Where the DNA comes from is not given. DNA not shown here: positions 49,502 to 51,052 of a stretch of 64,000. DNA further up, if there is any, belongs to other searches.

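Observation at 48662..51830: Form III RuBisCO operon (R15P isomerase - RuBisCO) lying tail-to-tail, 3 bp apart, with a class II phosphoribulokinase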

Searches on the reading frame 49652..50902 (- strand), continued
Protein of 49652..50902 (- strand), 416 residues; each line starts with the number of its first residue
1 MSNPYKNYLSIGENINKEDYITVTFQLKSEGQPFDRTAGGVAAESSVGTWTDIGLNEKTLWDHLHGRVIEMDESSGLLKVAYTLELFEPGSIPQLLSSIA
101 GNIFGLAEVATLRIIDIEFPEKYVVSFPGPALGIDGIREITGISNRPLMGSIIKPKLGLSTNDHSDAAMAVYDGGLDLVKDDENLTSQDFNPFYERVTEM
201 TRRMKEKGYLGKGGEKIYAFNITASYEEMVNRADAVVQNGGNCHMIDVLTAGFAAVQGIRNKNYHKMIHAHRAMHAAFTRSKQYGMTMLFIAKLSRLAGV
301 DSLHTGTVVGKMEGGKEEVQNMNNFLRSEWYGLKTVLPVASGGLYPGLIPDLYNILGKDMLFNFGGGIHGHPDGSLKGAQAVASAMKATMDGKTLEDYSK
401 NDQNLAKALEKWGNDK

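Call 21: find_encoding_contigs(protein=P0123, flank=6000, max_places=2)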
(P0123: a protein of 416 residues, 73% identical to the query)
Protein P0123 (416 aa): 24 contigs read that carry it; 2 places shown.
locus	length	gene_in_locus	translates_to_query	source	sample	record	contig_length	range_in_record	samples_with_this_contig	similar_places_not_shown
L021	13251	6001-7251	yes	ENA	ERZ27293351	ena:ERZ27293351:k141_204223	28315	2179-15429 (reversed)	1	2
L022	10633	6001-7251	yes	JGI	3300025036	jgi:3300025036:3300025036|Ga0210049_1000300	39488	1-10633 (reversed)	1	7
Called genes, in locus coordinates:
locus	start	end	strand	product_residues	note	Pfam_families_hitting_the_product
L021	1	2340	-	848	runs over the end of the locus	PF00690:Cation_ATPase_N, PF00122:E1-E2_ATPase, PF00702:Hydrolase, PF13246:Cation_ATPase, PF00689:Cation_ATPase_C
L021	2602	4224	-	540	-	PF16949:ABC_tran_2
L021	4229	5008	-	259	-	PF13555:AAA_29 (weak), PF00005:ABC_tran, PF13166:AAA_13 (faint), PF13304:AAA_21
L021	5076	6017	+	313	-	PF01008:IF-2B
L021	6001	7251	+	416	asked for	PF02788:RuBisCO_large_N, PF00016:RuBisCO_large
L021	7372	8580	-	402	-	PF12704:MacB_PCD, PF02687:FtsX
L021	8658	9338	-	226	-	PF02463:SMC_N (weak), PF00005:ABC_tran, PF13304:AAA_21 (faint)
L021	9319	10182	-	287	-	PF25940:LcnD_C (faint), PF25989:YknX_C (weak)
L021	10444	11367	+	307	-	-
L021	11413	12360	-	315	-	PF01609:DDE_Tnp_1, PF13359:DDE_Tnp_4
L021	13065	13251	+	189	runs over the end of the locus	-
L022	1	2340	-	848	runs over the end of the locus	PF00690:Cation_ATPase_N, PF00122:E1-E2_ATPase, PF00702:Hydrolase, PF13246:Cation_ATPase, PF00689:Cation_ATPase_C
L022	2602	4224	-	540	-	PF16949:ABC_tran_2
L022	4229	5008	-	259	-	PF13555:AAA_29 (weak), PF00005:ABC_tran, PF13166:AAA_13 (faint), PF13304:AAA_21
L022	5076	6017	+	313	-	PF01008:IF-2B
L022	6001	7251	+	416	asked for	PF02788:RuBisCO_large_N, PF00016:RuBisCO_large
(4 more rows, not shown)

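Call 22: find_encoding_contigs(protein=P0124, flank=6000, max_places=2)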
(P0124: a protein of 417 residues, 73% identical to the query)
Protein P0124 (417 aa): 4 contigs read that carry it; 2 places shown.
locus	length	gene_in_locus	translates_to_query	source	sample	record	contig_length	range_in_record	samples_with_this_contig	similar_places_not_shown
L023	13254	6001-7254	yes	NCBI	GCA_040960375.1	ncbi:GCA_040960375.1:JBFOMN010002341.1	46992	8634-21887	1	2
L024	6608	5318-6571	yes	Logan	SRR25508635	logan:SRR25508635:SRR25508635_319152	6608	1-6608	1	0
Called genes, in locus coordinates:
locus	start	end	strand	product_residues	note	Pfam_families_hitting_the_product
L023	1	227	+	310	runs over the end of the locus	PF01073:3Beta_HSD (faint), PF01370:Epimerase, PF02719:Polysacc_synt_2 (faint), PF04321:RmlD_sub_bind, PF16363:GDP_Man_Dehyd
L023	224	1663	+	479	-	PF13489:Methyltransf_23, PF07021:MetW (weak), PF13847:Methyltransf_31, PF08241:Methyltransf_11, PF08242:Methyltransf_12, PF13649:Methyltransf_25, PF00535:Glycos_transf_2, PF13641:Glyco_tranf_2_3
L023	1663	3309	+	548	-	PF13231:PMT_2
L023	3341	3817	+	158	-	PF01058:Oxidored_q6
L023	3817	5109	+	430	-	PF00374:NiFeSe_Hases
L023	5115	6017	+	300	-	PF01008:IF-2B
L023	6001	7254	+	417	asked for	PF02788:RuBisCO_large_N, PF00016:RuBisCO_large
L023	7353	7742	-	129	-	-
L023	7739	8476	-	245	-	PF19927:DUF6390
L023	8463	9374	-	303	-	PF00892:EamA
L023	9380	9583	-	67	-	-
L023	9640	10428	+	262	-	-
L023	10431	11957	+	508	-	PF13541:ChlI, PF00493:MCM (faint), PF01078:Mg_chelatase, PF07728:AAA_5 (faint), PF13335:Mg_chelatase_C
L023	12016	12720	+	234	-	-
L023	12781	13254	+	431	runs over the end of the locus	PF01943:Polysacc_synt, PF13440:Polysacc_synt_3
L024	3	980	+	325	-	?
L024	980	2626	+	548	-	PF13231:PMT_2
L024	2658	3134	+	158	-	PF01058:Oxidored_q6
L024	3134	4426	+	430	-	PF00374:NiFeSe_Hases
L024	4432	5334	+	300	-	PF01008:IF-2B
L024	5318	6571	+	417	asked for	PF02788:RuBisCO_large_N, PF00016:RuBisCO_large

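Call 30: search_solved_structures(query=window:49652-50902:-, show_alignments=3, max_evalue=1e-90)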
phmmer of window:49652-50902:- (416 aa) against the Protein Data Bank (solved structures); distinct sequences matched with E-value up to 1e-90: 4.
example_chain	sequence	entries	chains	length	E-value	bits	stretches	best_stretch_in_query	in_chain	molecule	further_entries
2cwx_A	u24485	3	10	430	1.8e-103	349.9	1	19-413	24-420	Ribulose bisphosphate carboxylase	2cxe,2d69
6hun_A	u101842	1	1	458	9.7e-101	340.9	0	16-333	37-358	Ribulose bisphosphate carboxylase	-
1geh_A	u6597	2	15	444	1.2e-91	310.9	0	7-414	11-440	RIBULOSE-1,5-BISPHOSPHATE CARBOXYLASE/OXYGENASE | Ribulose bisphosphate carboxylase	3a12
3wqp_A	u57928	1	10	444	8.4e-91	308.2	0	7-414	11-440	Ribulose bisphosphate carboxylase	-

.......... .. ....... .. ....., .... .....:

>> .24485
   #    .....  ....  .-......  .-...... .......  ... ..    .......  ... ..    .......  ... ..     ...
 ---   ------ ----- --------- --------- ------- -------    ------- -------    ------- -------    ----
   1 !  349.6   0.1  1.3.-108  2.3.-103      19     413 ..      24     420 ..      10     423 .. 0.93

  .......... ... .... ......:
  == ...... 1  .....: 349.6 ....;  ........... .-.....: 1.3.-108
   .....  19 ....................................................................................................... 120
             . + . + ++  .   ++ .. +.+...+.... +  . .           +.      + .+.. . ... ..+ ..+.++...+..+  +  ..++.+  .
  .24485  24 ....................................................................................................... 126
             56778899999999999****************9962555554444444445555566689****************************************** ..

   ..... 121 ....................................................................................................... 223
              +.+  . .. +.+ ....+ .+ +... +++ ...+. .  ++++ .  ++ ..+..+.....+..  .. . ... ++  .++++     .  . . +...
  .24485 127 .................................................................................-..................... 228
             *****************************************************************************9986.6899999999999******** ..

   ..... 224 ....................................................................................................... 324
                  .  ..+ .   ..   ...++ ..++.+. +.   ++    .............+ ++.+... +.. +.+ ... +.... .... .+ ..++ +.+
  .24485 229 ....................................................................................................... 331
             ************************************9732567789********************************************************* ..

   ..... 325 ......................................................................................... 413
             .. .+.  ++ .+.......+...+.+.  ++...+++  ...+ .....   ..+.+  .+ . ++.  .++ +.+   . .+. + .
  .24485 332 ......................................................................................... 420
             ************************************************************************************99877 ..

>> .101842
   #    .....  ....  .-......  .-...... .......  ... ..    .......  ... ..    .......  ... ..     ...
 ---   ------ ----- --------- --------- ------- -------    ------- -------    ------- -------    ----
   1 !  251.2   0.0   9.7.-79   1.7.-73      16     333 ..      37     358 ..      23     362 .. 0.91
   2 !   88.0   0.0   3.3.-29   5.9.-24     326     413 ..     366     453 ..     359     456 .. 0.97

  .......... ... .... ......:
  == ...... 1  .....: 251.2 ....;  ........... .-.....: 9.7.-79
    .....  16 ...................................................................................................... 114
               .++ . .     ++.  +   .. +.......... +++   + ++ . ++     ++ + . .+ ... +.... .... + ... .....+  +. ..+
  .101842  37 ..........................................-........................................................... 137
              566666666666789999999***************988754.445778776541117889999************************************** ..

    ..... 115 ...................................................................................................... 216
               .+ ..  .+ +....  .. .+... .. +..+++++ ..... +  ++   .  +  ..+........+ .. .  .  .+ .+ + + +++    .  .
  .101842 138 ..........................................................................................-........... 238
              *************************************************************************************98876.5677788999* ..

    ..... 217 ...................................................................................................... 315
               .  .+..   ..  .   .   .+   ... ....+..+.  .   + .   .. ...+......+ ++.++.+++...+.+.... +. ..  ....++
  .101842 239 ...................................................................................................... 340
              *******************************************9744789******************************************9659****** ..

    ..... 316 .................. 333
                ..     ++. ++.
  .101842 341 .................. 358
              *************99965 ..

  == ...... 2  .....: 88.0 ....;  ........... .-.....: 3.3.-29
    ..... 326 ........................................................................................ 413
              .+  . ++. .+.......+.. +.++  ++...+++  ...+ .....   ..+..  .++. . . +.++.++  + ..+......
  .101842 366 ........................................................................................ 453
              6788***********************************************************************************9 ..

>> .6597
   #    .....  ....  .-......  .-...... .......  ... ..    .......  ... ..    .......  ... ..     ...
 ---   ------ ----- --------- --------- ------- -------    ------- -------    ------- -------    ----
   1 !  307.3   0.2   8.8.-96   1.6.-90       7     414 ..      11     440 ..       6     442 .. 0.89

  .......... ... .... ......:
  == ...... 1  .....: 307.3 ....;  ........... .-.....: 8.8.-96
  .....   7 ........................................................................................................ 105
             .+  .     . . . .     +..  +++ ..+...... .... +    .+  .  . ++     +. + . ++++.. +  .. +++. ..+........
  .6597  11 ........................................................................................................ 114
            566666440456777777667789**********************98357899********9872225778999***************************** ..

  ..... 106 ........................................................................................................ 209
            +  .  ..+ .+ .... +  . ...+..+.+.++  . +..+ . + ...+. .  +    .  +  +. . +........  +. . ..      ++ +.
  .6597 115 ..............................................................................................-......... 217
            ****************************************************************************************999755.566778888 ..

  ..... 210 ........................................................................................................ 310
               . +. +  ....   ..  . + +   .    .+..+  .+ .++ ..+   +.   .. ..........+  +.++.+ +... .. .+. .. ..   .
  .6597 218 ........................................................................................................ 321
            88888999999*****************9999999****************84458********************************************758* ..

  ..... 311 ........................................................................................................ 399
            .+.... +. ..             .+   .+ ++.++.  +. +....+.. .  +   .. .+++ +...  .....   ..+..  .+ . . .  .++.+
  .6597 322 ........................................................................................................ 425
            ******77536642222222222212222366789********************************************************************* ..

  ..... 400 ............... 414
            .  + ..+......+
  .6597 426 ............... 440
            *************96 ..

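Call 38: search_protein_families(library=ncbifam, proteins=[L020:7277-8302:-], max_evalue=1e-20)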
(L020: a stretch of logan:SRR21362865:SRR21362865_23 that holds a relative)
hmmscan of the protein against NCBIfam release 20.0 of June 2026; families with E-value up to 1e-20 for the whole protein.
L020:7277-8302:- (341 aa): 3 families
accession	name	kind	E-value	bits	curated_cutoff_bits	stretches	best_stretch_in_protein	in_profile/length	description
NF005655.0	PRK07429.1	subfamily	2.1e-82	276.9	236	1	13-334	3-322/326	phosphoribulokinase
NF004018.0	PRK05480.1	equivalog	2.8e-28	98.8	180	1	15-196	3-189/210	uridine kinase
TIGR00235.1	udk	equivalog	7.8e-26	91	220.3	1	17-197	6-190/207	uridine kinase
